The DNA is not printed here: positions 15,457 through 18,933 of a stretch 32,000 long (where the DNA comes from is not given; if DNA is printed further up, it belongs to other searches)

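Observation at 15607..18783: Single-polypeptide fusion of a MurJ/MOP-type flippase and a Wzy/O-antigen-ligase-type domain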

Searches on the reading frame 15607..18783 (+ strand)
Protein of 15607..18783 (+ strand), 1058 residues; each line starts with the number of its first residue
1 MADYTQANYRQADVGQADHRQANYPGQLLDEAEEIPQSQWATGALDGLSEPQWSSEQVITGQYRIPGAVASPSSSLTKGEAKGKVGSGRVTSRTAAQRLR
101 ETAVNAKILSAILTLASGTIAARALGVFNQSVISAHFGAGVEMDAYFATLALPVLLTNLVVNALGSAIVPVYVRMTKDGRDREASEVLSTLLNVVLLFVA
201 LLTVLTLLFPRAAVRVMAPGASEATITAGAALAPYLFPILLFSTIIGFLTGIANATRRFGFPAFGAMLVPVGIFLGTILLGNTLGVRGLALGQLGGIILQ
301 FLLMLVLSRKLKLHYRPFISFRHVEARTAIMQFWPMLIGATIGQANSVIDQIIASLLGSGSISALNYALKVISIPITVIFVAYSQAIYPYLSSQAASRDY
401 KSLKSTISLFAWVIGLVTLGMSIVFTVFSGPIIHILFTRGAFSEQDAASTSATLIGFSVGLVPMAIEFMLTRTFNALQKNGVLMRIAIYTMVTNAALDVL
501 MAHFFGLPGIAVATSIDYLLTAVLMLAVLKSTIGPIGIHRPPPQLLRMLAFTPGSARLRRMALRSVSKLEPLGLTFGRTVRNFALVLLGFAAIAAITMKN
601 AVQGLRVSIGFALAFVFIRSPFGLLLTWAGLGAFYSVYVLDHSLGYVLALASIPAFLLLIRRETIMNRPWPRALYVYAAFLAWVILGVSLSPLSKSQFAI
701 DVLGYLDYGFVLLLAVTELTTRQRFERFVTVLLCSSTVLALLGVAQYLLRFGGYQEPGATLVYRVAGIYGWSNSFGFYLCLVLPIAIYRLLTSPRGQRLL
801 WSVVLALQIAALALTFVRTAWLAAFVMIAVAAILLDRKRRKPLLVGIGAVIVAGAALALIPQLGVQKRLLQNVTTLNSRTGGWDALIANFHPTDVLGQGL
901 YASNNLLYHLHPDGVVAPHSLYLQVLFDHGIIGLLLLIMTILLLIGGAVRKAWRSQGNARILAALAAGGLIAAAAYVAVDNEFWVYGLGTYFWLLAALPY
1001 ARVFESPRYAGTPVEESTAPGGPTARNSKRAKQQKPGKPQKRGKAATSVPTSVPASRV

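Call 5: search_protein_families(library=pfam, proteins=[window:15607-18783:+], max_evalue=0.01)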
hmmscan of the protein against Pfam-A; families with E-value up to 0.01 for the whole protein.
window:15607-18783:+ (1058 aa): 3 families
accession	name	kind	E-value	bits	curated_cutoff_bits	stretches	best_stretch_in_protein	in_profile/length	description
PF03023.19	MurJ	-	2.1e-71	241.3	27.4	1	133-530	1-400/451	Lipid II flippase MurJ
PF04932.20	Wzy_C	-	2.2e-14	54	31.7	1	804-938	2-149/149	O-Antigen ligase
PF01554.23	MatE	-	1.9e-07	31.4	24.9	1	344-499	10-160/161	MatE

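Call 6: search_protein_families(library=ncbifam, proteins=[window:15607-18783:+], max_evalue=0.01)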
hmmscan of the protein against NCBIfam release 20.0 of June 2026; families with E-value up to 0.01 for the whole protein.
window:15607-18783:+ (1058 aa): 2 families
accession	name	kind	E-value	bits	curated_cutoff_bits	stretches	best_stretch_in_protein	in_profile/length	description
TIGR01695.1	murJ_mviN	equivalog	1.5e-73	248.3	235.55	1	109-591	3-487/506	murein biosynthesis integral membrane protein MurJ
TIGR00797.1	matE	subfamily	2.8e-13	49.6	147.4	2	335-530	1-193/396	MATE family efflux transporter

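Call 7: find_homologous_proteins(query=window:15607-18783:+)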
Query window:15607-18783:+ (1058 aa): 33 proteins with E <= 0.001 among 8000 candidates.
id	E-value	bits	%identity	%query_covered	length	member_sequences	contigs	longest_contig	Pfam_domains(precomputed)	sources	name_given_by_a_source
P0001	0.0e+0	1946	96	89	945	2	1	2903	PF01554.24,PF03023.20,PF04932.21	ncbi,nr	ncbi:MAG TPA: murein biosynthesis integral membrane protein MurJ, partial [Ktedonobacterales bacteri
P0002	0.0e+0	1392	64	96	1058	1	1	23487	PF01554.24,PF03023.20,PF04932.21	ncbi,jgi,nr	ncbi:MAG TPA: murein biosynthesis integral membrane protein MurJ [Ktedonobacterales bacterium]|nr:mu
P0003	0.0e+0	1355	64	95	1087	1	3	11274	PF03023.20,PF04932.21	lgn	-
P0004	0.0e+0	1340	64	96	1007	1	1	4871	PF01554.24,PF03023.20,PF04932.21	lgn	-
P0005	0.0e+0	1327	63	93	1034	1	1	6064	PF01554.24,PF03023.20,PF04932.21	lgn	-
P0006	0.0e+0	1326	66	89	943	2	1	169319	PF01554.24,PF03023.20,PF04932.21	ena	-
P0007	0.0e+0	1304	63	95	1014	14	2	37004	PF01554.24,PF03023.20,PF04932.21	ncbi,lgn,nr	ncbi:MAG TPA: murein biosynthesis integral membrane protein MurJ [Ktedonobacterales bacterium]|nr:mu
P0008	0.0e+0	1213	60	96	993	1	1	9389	PF01554.24,PF03023.20,PF04932.21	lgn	-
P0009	0.0e+0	1154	66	77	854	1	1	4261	PF01554.24,PF03023.20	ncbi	ncbi:MAG: murein biosynthesis integral membrane protein MurJ, partial [Ktedonobacterales bacterium]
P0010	0.0e+0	1130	60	84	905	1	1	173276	PF03023.20,PF04932.21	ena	-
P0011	0.0e+0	1062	54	92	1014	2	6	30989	PF01554.24,PF03023.20,PF04932.21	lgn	-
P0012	7.0e-282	956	53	86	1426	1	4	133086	PF00534.27,PF13579.13,PF13524.13,PF13439.13,PF01554.24,PF03023.20,PF20706.4,PF13692.13,PF04932.21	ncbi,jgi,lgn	ncbi:MAG TPA: murein biosynthesis integral membrane protein MurJ [Ktedonobacterales bacterium]|jgi:p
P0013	3.6e-279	947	52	89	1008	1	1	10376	PF01554.24,PF03023.20,PF04932.21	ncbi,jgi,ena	jgi:putative peptidoglycan lipid II flippase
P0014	5.5e-273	927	48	92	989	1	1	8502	PF01554.24,PF03023.20,PF04932.21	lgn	-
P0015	2.0e-271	922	48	97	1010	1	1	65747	PF03023.20,PF04932.21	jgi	jgi:putative peptidoglycan lipid II flippase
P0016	6.3e-265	900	49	88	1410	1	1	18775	PF00534.27,PF13579.13,PF13524.13,PF13439.13,PF03023.20,PF20706.4,PF13692.13,PF04932.21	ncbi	-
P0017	4.9e-159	550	36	90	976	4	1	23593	PF01554.24,PF03023.20,PF04932.21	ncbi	-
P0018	2.6e-155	538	36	88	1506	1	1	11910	PF00534.27,PF13579.13,PF13524.13,PF13439.13,PF01554.24,PF03023.20,PF20706.4,PF13692.13,PF04932.21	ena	-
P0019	1.7e-148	515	35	87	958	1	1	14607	PF01554.24,PF03023.20,PF04932.21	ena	-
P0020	1.1e-147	512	35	90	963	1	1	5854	PF01554.24,PF03023.20,PF04932.21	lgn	-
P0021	7.3e-147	510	34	88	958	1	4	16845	PF01554.24,PF03023.20,PF04932.21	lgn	-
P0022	2.1e-145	505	47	49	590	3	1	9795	PF01554.24,PF13440.12,PF03023.20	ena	-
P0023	1.9e-143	498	33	90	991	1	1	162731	PF01554.24,PF03023.20,PF04932.21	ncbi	-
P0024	6.1e-143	497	35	86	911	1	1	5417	PF01554.24,PF03023.20,PF04932.21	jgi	jgi:putative peptidoglycan lipid II flippase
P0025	3.5e-142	494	36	88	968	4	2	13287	PF01554.24,PF03023.20,PF04932.21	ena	-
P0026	3.2e-139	484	34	85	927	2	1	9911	PF01554.24,PF03023.20,PF04932.21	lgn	-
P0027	3.9e-138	481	33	95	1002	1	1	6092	PF01554.24,PF03023.20,PF04932.21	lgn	-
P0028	3.8e-137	477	47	47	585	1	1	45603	PF01554.24,PF03023.20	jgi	jgi:putative peptidoglycan lipid II flippase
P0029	1.6e-136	475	32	90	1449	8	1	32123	PF00534.27,PF13579.13,PF13439.13,PF01554.24,PF03023.20,PF20706.4,PF13692.13,PF04932.21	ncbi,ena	-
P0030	1.1e-135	473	33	89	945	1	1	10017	PF01554.24,PF03023.20,PF04932.21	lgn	-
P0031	2.7e-135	471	32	89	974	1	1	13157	PF01554.24,PF03023.20,PF04932.21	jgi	jgi:putative peptidoglycan lipid II flippase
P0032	1.5e-132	462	37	45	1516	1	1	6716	PF00534.27,PF13579.13,PF13439.13,PF01554.24,PF03023.20,PF20706.4,PF13692.13,PF04932.21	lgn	-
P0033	1.4e-131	459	32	87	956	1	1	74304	PF01554.24,PF03023.20,PF04932.21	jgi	jgi:putative peptidoglycan lipid II flippase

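Call 21: find_related_loci(query=A1, collection=genome_contigs, flank=10000)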
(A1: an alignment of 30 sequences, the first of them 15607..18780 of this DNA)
Query A1 (1058 aa) in genome_contigs; peptide patterns used: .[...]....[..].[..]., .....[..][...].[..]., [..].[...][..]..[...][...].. (x = any residue, [..] = any of these).
91 stretches matched a pattern; 54 encode a relative of the query (tblastn E <= 1e-3); 54 distinct loci.
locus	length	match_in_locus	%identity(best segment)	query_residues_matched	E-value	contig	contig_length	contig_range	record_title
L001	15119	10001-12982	63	31-1036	0e+0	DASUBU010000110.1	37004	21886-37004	MAG TPA_asm: Ktedonobacterales bacterium isolate SMAG_U2529 k141_903643, whole genome shotgun sequence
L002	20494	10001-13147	64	16-1036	0e+0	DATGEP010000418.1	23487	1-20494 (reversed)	MAG TPA_asm: Ktedonobacterales bacterium isolate SMAG_U9705 k141_1368805, whole genome shotgun sequence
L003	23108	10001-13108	63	29-1047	0e+0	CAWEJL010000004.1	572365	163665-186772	MAG: uncultured Chloroflexia bacterium isolate MFD05942.bin.2.169 genome assembly, contig: contig_14527, whole genome sh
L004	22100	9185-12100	36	87-1042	8e-157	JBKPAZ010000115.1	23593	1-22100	MAG: Chloroflexota bacterium isolate GB_EKS_MAG_00083 GB_EKS_000000888131, whole genome shotgun sequence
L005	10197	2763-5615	35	88-1035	6e-139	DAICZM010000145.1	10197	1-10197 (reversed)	MAG TPA_asm: Ktedonobacterales bacterium isolate clean319 NODE_145_length_10197_cov_3.985771, whole genome shotgun seque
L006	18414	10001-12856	35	88-1038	6e-139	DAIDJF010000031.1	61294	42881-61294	MAG TPA_asm: Ktedonobacterales bacterium isolate clean17 NODE_31_length_61294_cov_4.335070, whole genome shotgun sequenc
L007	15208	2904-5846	34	66-1036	1e-138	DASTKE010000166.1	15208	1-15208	MAG TPA_asm: Ktedonobacteraceae bacterium isolate SMAG_U1933 k141_1639274, whole genome shotgun sequence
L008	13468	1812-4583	34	103-1035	4e-136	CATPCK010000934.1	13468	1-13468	MAG: uncultured Ktedonobacteraceae bacterium isolate S106_Bin_5 genome assembly, contig: S106_000000028892, whole genome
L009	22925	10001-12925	33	100-1041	4e-135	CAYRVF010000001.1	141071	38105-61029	MAG TPA_asm: uncultured Ktedonobacterales bacterium isolate SRP272529_co1_100 genome assembly, contig: NODE_72_length_14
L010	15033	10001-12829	34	88-1017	1e-135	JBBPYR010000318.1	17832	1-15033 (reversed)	MAG: Ktedonobacterales bacterium isolate bin.194 bin.194_S3Ck141_642076_length_17832_cov_11.0023, whole genome shotgun s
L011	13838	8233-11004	33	103-1030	9e-134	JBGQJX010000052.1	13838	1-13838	MAG: Ktedonobacteraceae bacterium isolate OBJ2_061818_070_11 k141_937627_length_13838_cov_14.8590, whole genome shotgun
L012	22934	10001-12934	33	74-1044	1e-132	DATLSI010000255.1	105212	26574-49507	MAG TPA_asm: Ktedonobacteraceae bacterium isolate SMAG_U13926 k141_1085186, whole genome shotgun sequence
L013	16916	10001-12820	36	126-1050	1e-131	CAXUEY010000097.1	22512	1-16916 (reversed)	MAG TPA_asm: uncultured Ktedonobacteraceae bacterium isolate public_SRR14722276_metawrap_bin.2 genome assembly, contig:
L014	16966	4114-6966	32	88-1049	5e-131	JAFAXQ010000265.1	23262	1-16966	MAG: Ktedonobacteraceae bacterium isolate CP_BM_RX_R7_7 BM_RX_R7_k147_2924915, whole genome shotgun sequence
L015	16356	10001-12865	35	93-1042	5e-131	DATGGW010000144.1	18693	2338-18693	MAG TPA_asm: Ktedonobacteraceae bacterium isolate SMAG_U9764 k141_796225, whole genome shotgun sequence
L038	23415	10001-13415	27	119-1001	8e-35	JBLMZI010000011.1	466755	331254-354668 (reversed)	MAG: Solirubrobacterales bacterium isolate MAG207 PRJNA951521_bin63_renamed_10, whole genome shotgun sequence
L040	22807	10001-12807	27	52-938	8e-31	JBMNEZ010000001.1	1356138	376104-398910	MAG: Candidatus Izemoplasmatales bacterium isolate SBF912LR0FQ0019 contig_32435, whole genome shotgun sequence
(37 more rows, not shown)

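Call 31: search_protein_families(library=pfam, proteins=[L038:9074-10960:+, L038:12108-13646:+, L040:10220-11785:+, L040:11782-14145:+], max_evalue=0.001)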
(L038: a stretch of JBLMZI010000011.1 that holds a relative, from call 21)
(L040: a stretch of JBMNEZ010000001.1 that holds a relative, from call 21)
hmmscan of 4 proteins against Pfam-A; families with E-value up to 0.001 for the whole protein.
L038:9074-10960:+ (628 aa): 1 family
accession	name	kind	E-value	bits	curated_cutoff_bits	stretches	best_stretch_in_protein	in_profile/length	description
PF04932.20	Wzy_C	-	1.1e-21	77.6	31.7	1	417-549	4-148/149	O-Antigen ligase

L038:12108-13646:+ (512 aa): 2 families
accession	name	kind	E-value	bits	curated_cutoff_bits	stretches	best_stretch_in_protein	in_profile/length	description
PF03023.19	MurJ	-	8.5e-88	295.4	27.4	1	33-463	1-432/451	Lipid II flippase MurJ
PF13440.11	Polysacc_synt_3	-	2.5e-11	43.8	23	1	130-338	82-284/293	Polysaccharide biosynthesis protein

L040:10220-11785:+ (521 aa): 2 families
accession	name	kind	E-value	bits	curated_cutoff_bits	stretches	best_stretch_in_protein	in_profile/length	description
PF03023.19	MurJ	-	1.9e-74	251.3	27.4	1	40-475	1-437/451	Lipid II flippase MurJ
PF01554.23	MatE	-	0.00013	22.1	24.9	1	244-407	1-159/161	MatE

L040:11782-14145:+ (787 aa): 3 families
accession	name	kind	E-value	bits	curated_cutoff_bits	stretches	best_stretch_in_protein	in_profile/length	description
PF00534.26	Glycos_transf_1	-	2.8e-26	92.5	26.4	1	602-764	7-169/172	Glycosyl transferases group 1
PF13692.12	Glyco_trans_1_4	-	4.9e-26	92.1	27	1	613-750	4-140/142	Glycosyl transferases group 1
PF04932.20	Wzy_C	-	2.2e-16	60.4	31.7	1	206-342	2-149/149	O-Antigen ligase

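Call 37: find_encoding_contigs(protein=P0028, flank=8000, max_places=3)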
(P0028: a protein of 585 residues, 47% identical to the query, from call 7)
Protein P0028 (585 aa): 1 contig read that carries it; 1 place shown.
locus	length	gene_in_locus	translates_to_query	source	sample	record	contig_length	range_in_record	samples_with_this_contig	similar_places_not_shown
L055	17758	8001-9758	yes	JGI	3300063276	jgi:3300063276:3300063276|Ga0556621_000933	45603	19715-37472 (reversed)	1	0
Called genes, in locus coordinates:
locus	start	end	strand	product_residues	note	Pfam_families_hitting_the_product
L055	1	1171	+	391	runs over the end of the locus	PF03706:LPG_synthase_TM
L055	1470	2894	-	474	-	-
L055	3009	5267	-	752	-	-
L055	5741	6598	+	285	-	PF02397:Bac_transf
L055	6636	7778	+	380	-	PF00155:Aminotran_1_2 (faint), PF01041:DegT_DnrJ_EryC1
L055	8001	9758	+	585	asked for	PF03023:MurJ, PF01554:MatE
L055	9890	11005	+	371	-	PF01408:GFO_IDH_MocA, PF02894:GFO_IDH_MocA_C, PF22725:GFO_IDH_MocA_C3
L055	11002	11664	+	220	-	PF25084:LbH_EIF2B (weak), PF25087:GMPPB_C (faint), PF00132:Hexapep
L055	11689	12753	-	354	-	PF03065:Glyco_hydro_57 (weak), PF01522:Polysacc_deac_1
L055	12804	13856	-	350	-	PF01522:Polysacc_deac_1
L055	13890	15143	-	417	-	PF01946:Thi4 (faint), PF13241:NAD_binding_7 (faint), PF00070:Pyr_redox (faint), PF07992:Pyr_redox_2, PF13434:Lys_Orn_oxgnase, PF13738:Pyr_redox_3, PF07992:Pyr_redox_2, PF13738:Pyr_redox_3, +4 more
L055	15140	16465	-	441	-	PF02655:ATP-grasp_3 (faint), PF15632:ATPgrasp_Ter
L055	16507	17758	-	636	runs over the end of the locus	PF20254:DMFA2_C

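Call 40: predict_structure(alignment_id=A1)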
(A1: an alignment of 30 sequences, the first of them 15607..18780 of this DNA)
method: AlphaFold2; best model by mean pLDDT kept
length: 1058 residues; sequences in the alignment: 30
mean_pLDDT: 80.7   pTM: 0.69
mean pLDDT of the five models: 80.7, 79.3, 78.6, 77.1, 76.7
residues with pLDDT >= 90: 523; 70-90: 317; 50-70: 55; < 50: 163
segments of 3 or more residues with pLDDT < 50: 1-90, 551-573, 1009-1058
pLDDT, mean of each block of 10 residues (from residue 1): 34 34 32 32 31 33 36 38 44 62 69 70 80 90 96 94 87 88 93 95 97 97 97 96 94 82 87 91 94 96 90 89 92 87 87 94 94 79 80 88 90 87 88 84 92 94 91 88 90 94 95 95 94 89 73 42 41 60 78 78 73 77 91 79 80 87 88 97 95 91 93 95 95 95 91 81 86 94 97 94 96 91 94 94 86 80 69 67 92 93 94 87 96 97 97 95 97 95 92 97 72 42 36 37 36 35
secondary structure, 60 per line:
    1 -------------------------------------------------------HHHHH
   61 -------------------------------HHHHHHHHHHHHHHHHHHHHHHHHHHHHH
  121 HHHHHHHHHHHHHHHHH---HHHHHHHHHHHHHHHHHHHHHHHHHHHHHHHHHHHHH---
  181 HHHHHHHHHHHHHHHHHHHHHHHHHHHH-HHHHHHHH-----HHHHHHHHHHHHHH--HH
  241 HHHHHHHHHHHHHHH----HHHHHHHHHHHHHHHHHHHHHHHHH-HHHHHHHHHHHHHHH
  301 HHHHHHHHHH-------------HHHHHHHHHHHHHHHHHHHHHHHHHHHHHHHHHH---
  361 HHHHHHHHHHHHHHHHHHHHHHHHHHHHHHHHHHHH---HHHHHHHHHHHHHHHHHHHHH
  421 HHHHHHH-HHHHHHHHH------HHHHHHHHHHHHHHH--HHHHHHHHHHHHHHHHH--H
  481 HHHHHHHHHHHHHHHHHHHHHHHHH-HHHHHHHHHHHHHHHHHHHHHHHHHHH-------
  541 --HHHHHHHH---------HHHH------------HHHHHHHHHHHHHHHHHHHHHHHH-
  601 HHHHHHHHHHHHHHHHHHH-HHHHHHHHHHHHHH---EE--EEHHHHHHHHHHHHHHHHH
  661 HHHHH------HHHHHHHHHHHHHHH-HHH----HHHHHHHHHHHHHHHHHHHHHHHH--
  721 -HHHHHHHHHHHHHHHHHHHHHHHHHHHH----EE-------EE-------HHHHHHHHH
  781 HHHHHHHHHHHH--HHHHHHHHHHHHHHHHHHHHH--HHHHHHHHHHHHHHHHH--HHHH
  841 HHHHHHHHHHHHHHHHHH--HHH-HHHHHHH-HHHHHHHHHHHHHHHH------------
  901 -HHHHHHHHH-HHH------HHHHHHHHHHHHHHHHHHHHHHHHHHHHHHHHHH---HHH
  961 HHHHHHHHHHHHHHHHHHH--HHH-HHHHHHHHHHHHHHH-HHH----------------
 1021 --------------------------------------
elements in order (helices of 4 or more, strands of 3 or more residues): H56-60 H92-137 H141-177 H181-208 H210-217 H223-236 H239-255 H260-284 H286-310 H324-357 H361-396 H400-427 H429-437 H444-458 H461-477 H480-505 H507-533 H543-550 H560-563 H576-599 H601-619 H621-634 H644-665 H672-686 H695-718 H722-749 H772-792 H795-815 H818-834 H837-858 H865-871 H873-888 H902-910 H921-954 H958-979 H986-1000
